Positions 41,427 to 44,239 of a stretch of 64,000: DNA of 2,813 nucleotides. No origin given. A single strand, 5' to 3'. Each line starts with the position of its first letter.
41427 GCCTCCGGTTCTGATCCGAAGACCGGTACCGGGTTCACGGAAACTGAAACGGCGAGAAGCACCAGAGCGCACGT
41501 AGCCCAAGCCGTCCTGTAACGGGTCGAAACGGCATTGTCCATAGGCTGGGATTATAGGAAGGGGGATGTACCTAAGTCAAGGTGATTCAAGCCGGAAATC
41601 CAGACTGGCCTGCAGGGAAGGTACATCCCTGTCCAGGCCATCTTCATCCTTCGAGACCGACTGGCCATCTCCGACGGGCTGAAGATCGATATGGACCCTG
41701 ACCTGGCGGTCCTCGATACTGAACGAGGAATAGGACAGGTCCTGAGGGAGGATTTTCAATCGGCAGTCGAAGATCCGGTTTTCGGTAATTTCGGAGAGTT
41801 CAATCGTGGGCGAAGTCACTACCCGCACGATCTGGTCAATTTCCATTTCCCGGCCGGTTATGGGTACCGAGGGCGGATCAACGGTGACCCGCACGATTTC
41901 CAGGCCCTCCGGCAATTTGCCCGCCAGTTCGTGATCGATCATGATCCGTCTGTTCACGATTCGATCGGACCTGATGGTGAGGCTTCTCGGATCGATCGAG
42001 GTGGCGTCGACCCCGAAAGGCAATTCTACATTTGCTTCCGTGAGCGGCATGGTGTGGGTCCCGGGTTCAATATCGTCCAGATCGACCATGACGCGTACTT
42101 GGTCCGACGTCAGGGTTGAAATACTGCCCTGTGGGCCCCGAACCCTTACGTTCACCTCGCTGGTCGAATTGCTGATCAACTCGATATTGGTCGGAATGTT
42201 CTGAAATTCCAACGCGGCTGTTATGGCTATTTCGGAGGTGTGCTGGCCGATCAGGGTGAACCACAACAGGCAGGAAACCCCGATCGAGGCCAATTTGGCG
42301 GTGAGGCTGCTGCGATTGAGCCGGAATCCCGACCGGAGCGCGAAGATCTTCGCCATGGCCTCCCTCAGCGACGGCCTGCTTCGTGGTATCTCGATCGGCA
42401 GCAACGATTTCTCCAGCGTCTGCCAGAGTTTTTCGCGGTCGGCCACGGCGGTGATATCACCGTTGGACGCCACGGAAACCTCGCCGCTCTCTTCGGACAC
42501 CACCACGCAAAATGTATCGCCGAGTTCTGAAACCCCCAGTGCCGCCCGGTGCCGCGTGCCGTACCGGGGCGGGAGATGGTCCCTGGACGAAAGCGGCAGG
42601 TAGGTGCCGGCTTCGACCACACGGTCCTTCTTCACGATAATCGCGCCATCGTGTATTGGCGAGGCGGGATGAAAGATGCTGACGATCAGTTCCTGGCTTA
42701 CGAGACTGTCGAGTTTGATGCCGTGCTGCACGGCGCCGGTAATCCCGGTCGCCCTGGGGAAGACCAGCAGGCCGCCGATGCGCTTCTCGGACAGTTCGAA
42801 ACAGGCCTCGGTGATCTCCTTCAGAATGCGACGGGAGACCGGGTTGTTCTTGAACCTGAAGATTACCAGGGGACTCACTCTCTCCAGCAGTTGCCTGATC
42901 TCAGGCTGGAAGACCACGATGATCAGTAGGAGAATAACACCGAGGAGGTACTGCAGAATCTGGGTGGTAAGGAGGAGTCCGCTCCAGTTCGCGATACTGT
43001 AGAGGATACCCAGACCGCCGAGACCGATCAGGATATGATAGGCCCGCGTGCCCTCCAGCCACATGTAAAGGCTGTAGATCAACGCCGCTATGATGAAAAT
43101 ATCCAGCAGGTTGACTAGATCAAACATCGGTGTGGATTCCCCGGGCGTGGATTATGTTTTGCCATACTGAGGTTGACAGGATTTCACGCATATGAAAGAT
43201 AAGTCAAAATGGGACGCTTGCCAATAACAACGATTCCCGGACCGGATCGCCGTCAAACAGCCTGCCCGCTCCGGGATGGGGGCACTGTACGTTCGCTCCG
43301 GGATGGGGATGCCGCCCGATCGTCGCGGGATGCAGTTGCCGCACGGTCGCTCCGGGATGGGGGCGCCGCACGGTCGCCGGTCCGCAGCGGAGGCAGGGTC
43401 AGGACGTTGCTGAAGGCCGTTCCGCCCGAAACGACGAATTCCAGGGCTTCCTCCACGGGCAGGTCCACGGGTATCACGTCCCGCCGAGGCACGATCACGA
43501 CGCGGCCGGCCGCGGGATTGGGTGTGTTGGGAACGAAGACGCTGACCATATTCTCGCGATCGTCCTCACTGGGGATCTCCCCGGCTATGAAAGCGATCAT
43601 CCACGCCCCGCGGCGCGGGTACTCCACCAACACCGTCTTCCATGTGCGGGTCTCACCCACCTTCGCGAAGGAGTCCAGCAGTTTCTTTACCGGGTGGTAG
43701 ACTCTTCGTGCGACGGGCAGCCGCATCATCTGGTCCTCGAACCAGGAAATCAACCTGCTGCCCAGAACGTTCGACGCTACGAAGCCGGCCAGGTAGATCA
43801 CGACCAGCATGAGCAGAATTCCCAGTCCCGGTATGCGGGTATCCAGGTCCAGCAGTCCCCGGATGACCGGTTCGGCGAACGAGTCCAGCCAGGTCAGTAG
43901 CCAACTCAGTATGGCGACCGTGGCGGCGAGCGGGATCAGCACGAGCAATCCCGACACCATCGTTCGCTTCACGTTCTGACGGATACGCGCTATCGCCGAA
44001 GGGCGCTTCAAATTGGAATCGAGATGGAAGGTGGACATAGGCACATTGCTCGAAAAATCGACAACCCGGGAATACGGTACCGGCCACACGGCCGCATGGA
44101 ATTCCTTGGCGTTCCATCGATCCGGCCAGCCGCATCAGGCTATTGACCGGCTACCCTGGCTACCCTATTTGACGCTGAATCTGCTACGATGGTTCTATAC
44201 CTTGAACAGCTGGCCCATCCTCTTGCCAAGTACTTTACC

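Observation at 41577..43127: Single-polypeptide CdaA-CdaR fusion (c-di-AMP cyclase plus YbbR-domain regulator) adjacent to a PBP5-type D,D-carboxypeptidase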

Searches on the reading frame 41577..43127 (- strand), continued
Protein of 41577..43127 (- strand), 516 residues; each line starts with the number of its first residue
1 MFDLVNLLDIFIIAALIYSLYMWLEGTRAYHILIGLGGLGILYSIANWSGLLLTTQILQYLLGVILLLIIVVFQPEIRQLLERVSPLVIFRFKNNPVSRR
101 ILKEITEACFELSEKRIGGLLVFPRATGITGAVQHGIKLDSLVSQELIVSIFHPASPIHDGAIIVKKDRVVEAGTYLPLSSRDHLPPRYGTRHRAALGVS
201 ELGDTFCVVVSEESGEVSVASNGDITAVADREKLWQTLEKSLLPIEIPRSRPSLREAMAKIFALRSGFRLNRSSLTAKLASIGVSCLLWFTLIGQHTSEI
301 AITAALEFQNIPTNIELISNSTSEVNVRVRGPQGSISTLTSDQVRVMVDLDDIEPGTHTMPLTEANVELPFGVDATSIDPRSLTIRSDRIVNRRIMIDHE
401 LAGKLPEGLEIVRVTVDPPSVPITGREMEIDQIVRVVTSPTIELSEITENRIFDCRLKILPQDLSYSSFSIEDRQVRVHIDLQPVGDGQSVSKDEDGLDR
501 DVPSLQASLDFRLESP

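Call 70: search_protein_families(library=pfam, proteins=[P0056, L028:9445-10053:+, L029:9245-10282:+, L001:9422-10183:+, L002:4235-5695:+, L028:10087-11133:+], max_evalue=0.01)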
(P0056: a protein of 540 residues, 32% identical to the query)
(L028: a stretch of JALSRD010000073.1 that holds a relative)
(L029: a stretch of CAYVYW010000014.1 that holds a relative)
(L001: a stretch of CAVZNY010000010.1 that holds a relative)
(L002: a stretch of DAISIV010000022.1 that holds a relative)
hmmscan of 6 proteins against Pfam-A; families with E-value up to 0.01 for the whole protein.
P0056 (540 aa): 4 families
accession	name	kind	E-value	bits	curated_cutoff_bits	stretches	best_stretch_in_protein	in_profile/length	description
PF02457.21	DAC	-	2.3e-33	114.7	27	1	114-231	2-118/119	DisA bacterial checkpoint controller nucleotide-binding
PF07949.17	YbbR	-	2e-17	63.7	22.3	2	389-472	2-80/81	YbbR-like protein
PF01476.26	LysM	-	6.3e-12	45.7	20.9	1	492-534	1-42/43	LysM domain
PF19293.4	CdaA_N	-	0.0013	19.3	23.8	1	6-83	2-80/81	CdaA N-terminal transmembrane domain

L028:9445-10053:+ (202 aa): 2 families
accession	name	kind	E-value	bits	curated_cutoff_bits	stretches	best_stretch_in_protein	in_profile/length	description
PF01476.26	LysM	-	1.8e-12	47.4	20.9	1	158-200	1-42/43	LysM domain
PF23991.1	DUF7310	-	0.0043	17.9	40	0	71-130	3-58/83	Coiled-coil region of unknown function (DUF7310)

L029:9245-10282:+ (345 aa): 9 families
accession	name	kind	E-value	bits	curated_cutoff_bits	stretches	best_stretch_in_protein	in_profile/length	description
PF00877.26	NLPC_P60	-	2.9e-30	104.8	23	1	199-304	1-105/105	NlpC/P60 family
PF01476.26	LysM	-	1.3e-24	86.3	20.9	2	85-124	1-40/43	LysM domain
PF23473.1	LysM3_LYK4_5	-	3.9e-10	40.1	29.3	1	26-69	4-47/48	LYK4/5 LysM3 domain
PF23446.1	LysM1_NFP_LYK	-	2.1e-05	25.7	36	0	33-69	16-54/60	NFP/LYK LysM1 domain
PF23577.1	LysM_RLK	-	4.2e-05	23.9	27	0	84-109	2-27/44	LysM domain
PF00570.28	HRDC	-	7.5e-05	23.1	23.8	0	80-115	19-54/68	HRDC domain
PF23472.1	LysM2_CERK1_LYK3_4_5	-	0.0006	20.1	27.4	0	25-69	6-54/56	LYK3/4/5 LysM2 domain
PF22310.2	NMB0315_dom_I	-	0.0027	18.5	27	0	86-112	7-33/83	NMB0315-like, domain I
PF04225.17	LysM_OapA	-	0.0034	17.9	22.3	0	83-148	3-67/85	Opacity-associated protein A LysM-like domain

L001:9422-10183:+ (253 aa): 0 families

L002:4235-5695:+ (486 aa): 3 families
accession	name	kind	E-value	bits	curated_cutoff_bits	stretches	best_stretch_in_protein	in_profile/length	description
PF13185.12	GAF_2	-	1.4e-05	25.7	28.6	1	13-146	3-136/136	GAF domain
PF00990.26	GGDEF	-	9.5e-05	22.7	23.8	1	332-481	3-155/161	Diguanylate cyclase, GGDEF domain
PF01590.32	GAF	-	0.00011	23.2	22.4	0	16-142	4-130/133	GAF domain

L028:10087-11133:+ (348 aa): 1 family
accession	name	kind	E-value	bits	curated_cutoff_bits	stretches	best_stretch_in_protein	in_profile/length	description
PF01933.23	CofD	-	1.2e-80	271.3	30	1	8-287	1-276/290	2-phospho-L-lactate transferase CofD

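Call 71: search_protein_families(library=pfam, proteins=[P0163, P0166, P0201, P0238, P0279, P0234, P0203, P0205, P0115, P0012], max_evalue=0.001)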
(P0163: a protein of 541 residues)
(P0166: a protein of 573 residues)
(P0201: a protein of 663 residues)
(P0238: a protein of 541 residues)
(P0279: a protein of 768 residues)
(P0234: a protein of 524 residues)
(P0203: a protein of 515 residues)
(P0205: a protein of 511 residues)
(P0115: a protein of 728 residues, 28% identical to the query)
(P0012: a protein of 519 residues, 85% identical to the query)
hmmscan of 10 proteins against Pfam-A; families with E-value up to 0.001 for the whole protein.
P0163 (541 aa): 4 families
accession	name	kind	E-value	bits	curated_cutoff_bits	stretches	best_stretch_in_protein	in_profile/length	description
PF02457.21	DAC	-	5.7e-35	119.9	27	1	114-231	2-118/119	DisA bacterial checkpoint controller nucleotide-binding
PF07949.17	YbbR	-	7.6e-21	74.7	22.3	2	388-472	1-80/81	YbbR-like protein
PF01476.26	LysM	-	2.2e-14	53.5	20.9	1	493-535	1-42/43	LysM domain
PF19293.4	CdaA_N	-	5.5e-05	23.7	23.8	1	6-83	2-80/81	CdaA N-terminal transmembrane domain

P0166 (573 aa): 2 families
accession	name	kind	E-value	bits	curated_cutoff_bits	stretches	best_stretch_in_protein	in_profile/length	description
PF02457.21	DAC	-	3.7e-33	114.1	27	1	116-232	2-118/119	DisA bacterial checkpoint controller nucleotide-binding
PF07949.17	YbbR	-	1.5e-15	57.7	22.3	1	479-543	1-66/81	YbbR-like protein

P0201 (663 aa): 2 families
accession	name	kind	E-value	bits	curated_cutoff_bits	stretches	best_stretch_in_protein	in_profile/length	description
PF02457.21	DAC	-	1.9e-35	121.5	27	1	116-233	2-118/119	DisA bacterial checkpoint controller nucleotide-binding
PF07949.17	YbbR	-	1.2e-09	38.8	22.3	1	301-362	1-63/81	YbbR-like protein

P0238 (541 aa): 3 families
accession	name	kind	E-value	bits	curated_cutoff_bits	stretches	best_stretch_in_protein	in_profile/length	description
PF02457.21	DAC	-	5.4e-34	116.8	27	1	120-236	3-118/119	DisA bacterial checkpoint controller nucleotide-binding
PF07949.17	YbbR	-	1.7e-11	44.7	22.3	1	395-476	1-81/81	YbbR-like protein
PF19293.4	CdaA_N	-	5.3e-11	43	23.8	1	12-88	4-81/81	CdaA N-terminal transmembrane domain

P0279 (768 aa): 2 families
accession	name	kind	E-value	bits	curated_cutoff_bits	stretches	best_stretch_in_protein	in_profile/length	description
PF02457.21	DAC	-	3.3e-82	272.3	27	4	136-255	2-119/119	DisA bacterial checkpoint controller nucleotide-binding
PF19293.4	CdaA_N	-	7.5e-13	48.9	23.8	1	12-91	1-81/81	CdaA N-terminal transmembrane domain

P0234 (524 aa): 3 families
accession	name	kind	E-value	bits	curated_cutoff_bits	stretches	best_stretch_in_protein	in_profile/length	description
PF02457.21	DAC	-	4.1e-36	123.6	27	1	162-280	2-119/119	DisA bacterial checkpoint controller nucleotide-binding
PF07949.17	YbbR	-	8.5e-13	48.9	22.3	2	347-430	1-80/81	YbbR-like protein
PF19293.4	CdaA_N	-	4.8e-09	36.7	23.8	1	54-130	4-81/81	CdaA N-terminal transmembrane domain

P0203 (515 aa): 3 families
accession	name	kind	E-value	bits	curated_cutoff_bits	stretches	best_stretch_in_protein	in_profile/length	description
PF02457.21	DAC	-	4.5e-34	117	27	1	131-247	3-118/119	DisA bacterial checkpoint controller nucleotide-binding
PF07949.17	YbbR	-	2e-14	54.1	22.3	2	406-487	1-81/81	YbbR-like protein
PF19293.4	CdaA_N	-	3.6e-06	27.5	23.8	1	22-95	7-81/81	CdaA N-terminal transmembrane domain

P0205 (511 aa): 2 families
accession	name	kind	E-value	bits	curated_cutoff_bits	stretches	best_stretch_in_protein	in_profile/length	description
PF02457.21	DAC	-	5.6e-35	119.9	27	1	145-262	2-118/119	DisA bacterial checkpoint controller nucleotide-binding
PF19293.4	CdaA_N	-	1.7e-06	28.6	23.8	1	39-114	4-80/81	CdaA N-terminal transmembrane domain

P0115 (728 aa): 3 families
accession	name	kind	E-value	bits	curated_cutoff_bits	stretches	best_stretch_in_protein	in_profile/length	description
PF02457.21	DAC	-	1.8e-42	144.1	27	1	133-250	2-118/119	DisA bacterial checkpoint controller nucleotide-binding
PF07949.17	YbbR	-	2.9e-40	136.9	22.3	4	422-495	1-76/81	YbbR-like protein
PF19293.4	CdaA_N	-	6.1e-06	26.8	23.8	1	21-95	5-80/81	CdaA N-terminal transmembrane domain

P0012 (519 aa): 3 families
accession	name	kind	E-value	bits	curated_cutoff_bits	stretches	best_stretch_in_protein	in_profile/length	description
PF02457.21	DAC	-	7.8e-37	125.9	27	1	110-227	2-118/119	DisA bacterial checkpoint controller nucleotide-binding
PF07949.17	YbbR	-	4.2e-17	62.7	22.3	2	404-468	8-69/81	YbbR-like protein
PF19293.4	CdaA_N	-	0.0002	21.9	23.8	1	4-80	4-81/81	CdaA N-terminal transmembrane domain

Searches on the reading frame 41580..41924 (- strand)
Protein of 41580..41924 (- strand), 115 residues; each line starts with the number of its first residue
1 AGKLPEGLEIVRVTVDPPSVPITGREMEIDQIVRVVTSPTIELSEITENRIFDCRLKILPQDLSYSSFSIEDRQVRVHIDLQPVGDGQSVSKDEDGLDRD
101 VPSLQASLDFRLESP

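Call 60: search_protein_families(library=pfam, proteins=[window:41580-41924:-], max_evalue=1)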
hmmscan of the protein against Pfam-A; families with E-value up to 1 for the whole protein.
window:41580-41924:- (115 aa): 2 families
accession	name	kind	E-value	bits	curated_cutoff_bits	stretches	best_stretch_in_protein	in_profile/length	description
PF07949.17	YbbR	-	2.9e-08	34.3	22.3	1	2-77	10-79/81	YbbR-like protein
PF18128.7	HydF_dimer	-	0.11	13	23.4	1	10-70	34-92/99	Hydrogen maturase F dimerization domain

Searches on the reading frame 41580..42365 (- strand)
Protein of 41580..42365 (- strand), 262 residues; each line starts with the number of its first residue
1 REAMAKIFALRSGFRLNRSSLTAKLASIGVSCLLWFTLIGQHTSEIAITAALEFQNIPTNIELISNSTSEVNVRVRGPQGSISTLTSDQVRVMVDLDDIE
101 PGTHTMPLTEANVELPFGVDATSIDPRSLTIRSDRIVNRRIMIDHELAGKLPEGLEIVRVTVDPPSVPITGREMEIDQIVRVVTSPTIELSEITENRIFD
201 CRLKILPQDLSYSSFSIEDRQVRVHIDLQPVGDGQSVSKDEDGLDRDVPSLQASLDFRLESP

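Call 60: search_protein_families(library=pfam, proteins=[window:41580-42365:-], max_evalue=1)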
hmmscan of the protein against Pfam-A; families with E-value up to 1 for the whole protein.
window:41580-42365:- (262 aa): 1 family
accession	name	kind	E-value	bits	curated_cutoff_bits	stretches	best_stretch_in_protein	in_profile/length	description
PF07949.17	YbbR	-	1e-15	58.2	22.3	2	148-224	9-79/81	YbbR-like protein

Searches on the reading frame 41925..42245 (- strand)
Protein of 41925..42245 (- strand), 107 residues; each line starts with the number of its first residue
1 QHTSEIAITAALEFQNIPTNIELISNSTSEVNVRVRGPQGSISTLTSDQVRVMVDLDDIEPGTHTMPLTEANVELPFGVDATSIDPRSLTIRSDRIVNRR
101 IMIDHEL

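Call 60: search_protein_families(library=pfam, proteins=[window:41925-42245:-], max_evalue=1)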
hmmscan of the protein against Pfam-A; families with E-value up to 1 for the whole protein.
window:41925-42245:- (107 aa): 1 family
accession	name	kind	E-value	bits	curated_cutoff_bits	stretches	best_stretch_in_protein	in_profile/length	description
PF07949.17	YbbR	-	2.6e-07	31.3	22.3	1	14-71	9-62/81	YbbR-like protein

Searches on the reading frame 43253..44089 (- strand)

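Call 3: search_protein_families(library=pfam, proteins=[window:43253-44089:-], max_evalue=0.01)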
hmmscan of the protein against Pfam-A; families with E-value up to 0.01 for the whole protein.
window:43253-44089:- (278 aa): 1 family
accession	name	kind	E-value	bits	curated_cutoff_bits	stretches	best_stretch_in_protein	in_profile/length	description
PF04367.18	DUF502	-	4e-28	97.8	23.8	1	92-193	1-106/107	Protein of unknown function (DUF502)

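Call 4: search_protein_families(library=ncbifam, proteins=[window:43253-44089:-], max_evalue=0.01)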
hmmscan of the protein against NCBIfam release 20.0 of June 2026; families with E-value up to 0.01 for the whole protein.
window:43253-44089:- (278 aa): 0 families
